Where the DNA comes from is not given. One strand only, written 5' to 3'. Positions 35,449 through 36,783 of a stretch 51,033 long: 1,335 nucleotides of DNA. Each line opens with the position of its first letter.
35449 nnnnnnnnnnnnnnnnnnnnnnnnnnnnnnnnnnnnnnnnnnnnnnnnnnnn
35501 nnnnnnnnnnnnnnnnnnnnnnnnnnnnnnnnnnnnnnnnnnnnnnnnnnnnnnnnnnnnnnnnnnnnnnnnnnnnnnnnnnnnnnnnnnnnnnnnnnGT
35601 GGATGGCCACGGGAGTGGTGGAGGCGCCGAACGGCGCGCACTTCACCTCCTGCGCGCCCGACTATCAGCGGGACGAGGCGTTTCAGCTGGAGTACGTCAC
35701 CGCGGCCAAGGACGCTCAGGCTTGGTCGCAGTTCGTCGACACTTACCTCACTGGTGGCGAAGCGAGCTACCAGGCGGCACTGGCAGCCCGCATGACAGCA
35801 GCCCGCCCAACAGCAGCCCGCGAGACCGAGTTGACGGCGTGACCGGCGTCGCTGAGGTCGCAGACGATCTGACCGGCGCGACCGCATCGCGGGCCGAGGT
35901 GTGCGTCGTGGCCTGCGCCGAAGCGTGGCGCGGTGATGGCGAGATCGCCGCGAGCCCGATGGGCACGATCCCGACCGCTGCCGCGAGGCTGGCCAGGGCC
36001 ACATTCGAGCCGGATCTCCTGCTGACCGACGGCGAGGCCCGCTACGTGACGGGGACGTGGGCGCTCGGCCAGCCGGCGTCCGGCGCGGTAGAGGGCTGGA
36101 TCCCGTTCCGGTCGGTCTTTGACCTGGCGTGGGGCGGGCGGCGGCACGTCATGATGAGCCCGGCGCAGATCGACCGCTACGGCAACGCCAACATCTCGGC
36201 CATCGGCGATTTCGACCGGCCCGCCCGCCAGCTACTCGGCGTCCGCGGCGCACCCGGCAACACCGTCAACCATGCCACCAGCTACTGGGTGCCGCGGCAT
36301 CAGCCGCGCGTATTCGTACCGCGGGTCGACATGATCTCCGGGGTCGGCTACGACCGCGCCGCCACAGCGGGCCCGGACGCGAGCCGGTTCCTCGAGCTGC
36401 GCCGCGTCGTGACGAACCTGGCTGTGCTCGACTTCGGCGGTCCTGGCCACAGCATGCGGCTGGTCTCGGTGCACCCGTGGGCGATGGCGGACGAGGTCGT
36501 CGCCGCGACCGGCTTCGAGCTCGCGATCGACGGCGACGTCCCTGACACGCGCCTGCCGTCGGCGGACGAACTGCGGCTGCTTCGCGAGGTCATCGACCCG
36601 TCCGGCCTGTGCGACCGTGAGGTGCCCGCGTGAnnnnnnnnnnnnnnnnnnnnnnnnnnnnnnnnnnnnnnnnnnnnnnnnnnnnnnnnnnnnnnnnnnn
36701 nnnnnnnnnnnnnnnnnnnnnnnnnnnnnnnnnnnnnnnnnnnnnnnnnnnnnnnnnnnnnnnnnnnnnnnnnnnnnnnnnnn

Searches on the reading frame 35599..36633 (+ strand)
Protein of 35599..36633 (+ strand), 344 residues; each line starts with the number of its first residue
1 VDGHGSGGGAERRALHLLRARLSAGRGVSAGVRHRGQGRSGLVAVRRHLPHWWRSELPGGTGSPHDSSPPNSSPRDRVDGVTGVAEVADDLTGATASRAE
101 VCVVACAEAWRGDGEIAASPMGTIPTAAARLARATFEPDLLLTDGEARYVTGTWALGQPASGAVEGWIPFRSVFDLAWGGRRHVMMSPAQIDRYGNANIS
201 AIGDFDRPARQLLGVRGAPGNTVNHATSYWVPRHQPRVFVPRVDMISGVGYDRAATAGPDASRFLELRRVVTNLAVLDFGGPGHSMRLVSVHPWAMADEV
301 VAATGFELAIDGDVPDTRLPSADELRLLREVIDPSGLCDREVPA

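Call 11: search_protein_families(library=pfam, proteins=[window:35599-36633:+], max_evalue=0.001)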
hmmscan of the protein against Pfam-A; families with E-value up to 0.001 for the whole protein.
window:35599-36633:+ (344 aa): 1 family
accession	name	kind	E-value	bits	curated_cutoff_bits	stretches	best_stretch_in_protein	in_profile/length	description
PF01144.29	CoA_trans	-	0.00012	22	23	1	185-302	105-216/217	Coenzyme A transferase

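Call 35: search_protein_families(library=ncbifam, proteins=[window:35599-36633:+], max_evalue=0.01)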
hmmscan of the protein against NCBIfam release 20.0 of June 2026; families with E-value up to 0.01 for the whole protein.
window:35599-36633:+ (344 aa): 0 families
